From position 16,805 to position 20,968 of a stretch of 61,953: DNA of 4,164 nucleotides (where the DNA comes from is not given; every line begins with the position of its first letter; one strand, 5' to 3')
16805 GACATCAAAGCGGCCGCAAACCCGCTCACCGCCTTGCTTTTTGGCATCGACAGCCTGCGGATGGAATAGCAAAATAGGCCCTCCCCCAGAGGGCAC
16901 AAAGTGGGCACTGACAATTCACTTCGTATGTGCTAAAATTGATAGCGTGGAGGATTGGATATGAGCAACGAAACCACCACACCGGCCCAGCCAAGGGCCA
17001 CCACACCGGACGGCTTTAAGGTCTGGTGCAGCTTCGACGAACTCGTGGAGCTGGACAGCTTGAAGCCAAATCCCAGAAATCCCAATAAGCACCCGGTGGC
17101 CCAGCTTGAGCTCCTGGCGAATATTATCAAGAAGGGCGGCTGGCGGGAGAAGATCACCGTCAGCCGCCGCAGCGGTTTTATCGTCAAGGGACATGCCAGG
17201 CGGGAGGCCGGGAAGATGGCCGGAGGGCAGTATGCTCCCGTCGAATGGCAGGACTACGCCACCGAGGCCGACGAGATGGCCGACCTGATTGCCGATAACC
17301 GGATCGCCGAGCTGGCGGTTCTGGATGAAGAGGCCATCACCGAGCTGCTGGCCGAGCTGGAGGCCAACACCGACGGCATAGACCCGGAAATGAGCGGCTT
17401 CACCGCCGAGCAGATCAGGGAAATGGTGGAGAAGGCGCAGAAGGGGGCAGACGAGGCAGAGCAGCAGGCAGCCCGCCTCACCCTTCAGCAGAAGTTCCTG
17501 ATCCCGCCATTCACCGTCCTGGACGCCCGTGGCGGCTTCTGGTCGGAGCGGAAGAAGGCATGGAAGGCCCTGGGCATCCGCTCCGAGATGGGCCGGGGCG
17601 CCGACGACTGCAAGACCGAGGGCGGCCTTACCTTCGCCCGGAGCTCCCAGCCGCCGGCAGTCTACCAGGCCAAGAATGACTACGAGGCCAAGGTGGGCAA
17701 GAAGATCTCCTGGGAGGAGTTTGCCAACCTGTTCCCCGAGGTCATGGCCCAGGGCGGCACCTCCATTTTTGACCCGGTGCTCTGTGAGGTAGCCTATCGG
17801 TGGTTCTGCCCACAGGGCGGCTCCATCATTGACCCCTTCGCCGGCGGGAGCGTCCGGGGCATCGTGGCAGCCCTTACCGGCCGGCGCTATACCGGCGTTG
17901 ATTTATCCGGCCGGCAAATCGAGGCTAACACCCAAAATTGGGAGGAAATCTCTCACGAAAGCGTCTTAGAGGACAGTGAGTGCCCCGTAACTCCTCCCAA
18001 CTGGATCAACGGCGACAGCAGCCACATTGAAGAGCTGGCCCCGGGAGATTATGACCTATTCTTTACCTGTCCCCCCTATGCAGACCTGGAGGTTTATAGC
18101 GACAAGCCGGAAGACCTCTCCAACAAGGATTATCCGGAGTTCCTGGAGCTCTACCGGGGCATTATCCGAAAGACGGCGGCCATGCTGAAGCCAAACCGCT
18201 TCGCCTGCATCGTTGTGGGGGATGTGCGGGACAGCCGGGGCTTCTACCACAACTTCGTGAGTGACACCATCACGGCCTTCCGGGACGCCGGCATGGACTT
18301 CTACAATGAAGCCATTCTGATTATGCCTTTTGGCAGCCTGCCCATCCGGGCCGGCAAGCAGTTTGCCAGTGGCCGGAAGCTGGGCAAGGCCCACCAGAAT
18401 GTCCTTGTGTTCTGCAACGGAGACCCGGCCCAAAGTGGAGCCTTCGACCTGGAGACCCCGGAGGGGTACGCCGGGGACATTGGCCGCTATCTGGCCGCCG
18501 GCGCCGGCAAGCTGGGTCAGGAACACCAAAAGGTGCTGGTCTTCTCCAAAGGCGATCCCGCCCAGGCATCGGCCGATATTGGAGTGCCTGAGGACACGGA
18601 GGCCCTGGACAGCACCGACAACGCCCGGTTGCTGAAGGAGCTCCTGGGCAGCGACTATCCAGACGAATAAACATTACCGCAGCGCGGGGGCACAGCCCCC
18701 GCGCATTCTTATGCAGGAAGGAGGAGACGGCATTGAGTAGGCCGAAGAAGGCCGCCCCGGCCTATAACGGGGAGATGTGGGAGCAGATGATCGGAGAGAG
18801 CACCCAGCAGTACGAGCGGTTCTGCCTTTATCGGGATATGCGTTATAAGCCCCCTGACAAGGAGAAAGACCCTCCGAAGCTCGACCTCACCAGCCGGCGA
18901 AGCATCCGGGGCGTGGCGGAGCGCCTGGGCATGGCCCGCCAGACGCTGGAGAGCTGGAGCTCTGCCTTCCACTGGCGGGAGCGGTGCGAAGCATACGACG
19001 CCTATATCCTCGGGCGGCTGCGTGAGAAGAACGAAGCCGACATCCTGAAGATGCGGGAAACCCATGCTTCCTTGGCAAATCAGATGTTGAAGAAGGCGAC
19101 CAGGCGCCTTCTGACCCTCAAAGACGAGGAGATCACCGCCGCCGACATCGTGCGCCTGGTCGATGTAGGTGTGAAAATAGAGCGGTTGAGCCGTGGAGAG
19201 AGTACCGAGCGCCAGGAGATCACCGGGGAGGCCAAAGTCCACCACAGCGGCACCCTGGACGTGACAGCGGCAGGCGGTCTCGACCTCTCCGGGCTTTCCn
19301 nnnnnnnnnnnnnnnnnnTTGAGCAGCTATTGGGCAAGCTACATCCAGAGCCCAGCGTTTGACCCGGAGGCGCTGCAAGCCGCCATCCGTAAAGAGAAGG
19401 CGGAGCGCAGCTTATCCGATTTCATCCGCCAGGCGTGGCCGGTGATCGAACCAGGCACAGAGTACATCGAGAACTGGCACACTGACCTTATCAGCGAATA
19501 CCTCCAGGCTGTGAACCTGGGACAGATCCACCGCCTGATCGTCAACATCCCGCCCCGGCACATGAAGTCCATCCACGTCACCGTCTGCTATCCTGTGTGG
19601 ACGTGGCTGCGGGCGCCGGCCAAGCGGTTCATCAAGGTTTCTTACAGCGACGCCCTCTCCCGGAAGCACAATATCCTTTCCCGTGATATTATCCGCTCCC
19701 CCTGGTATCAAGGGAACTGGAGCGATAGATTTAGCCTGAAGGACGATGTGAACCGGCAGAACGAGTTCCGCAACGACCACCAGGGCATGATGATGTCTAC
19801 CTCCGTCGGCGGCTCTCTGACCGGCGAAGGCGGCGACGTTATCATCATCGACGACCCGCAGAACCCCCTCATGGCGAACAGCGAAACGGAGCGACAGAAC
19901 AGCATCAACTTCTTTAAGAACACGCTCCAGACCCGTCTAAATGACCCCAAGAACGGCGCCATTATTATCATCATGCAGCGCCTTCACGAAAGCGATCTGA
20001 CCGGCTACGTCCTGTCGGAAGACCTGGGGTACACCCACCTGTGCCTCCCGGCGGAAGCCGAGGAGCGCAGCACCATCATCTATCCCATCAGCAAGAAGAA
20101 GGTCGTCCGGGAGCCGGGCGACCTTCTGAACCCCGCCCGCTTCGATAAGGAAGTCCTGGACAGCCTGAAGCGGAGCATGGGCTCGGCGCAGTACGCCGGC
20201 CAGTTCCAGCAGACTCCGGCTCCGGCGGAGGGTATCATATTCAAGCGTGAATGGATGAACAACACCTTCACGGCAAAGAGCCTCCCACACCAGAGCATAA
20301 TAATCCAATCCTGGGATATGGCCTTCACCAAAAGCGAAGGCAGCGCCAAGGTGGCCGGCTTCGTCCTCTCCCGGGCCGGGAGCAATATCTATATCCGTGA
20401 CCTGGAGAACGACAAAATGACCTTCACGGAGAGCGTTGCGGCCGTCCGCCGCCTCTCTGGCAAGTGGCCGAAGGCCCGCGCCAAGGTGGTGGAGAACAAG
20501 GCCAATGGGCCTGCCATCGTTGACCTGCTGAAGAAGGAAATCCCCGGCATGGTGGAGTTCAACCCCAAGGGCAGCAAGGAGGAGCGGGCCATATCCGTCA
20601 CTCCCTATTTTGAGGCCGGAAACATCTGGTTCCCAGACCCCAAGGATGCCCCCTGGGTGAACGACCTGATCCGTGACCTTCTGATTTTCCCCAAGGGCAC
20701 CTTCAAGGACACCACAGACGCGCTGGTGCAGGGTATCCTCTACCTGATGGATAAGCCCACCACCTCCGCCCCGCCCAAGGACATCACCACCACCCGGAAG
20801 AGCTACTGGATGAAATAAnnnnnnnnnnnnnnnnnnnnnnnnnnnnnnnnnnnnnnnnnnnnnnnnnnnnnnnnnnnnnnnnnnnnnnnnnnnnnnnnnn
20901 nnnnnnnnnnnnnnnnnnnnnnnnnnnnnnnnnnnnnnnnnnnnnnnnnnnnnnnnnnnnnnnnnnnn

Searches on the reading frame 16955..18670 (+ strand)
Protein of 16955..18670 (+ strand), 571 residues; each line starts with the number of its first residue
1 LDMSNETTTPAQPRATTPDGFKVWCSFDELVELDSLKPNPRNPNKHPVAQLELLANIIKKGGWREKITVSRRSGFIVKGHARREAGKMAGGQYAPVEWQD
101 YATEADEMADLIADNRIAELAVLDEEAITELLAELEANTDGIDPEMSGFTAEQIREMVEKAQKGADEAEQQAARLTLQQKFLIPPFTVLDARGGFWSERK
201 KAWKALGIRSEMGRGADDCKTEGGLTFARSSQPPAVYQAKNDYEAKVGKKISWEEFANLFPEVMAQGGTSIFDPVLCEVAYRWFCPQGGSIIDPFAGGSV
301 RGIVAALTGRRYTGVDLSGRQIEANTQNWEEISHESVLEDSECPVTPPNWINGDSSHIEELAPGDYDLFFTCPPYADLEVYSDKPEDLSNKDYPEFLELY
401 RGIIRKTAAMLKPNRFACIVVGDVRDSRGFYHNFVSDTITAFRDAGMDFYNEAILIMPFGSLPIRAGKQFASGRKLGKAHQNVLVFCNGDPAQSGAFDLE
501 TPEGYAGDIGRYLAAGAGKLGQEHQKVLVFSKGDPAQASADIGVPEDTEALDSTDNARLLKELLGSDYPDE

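Call 66: search_protein_families(library=pfam, proteins=[window:16955-18670:+], max_evalue=0.0001)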
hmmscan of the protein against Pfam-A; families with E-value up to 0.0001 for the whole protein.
window:16955-18670:+ (571 aa): 1 family
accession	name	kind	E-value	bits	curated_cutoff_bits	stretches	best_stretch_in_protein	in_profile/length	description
PF01555.25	N6_N4_Mtase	-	1.5e-10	41.8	26.7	1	367-492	2-110/221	DNA methylase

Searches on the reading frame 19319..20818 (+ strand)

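Call 66: search_protein_families(library=pfam, proteins=[window:19319-20818:+], max_evalue=0.0001)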
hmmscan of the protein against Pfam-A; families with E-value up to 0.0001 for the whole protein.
window:19319-20818:+ (499 aa): 1 family
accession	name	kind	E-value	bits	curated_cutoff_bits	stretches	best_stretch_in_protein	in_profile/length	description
PF17289.8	Terminase_6C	-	2.7e-09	37.6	22.6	1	331-474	2-153/155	Terminase RNaseH-like domain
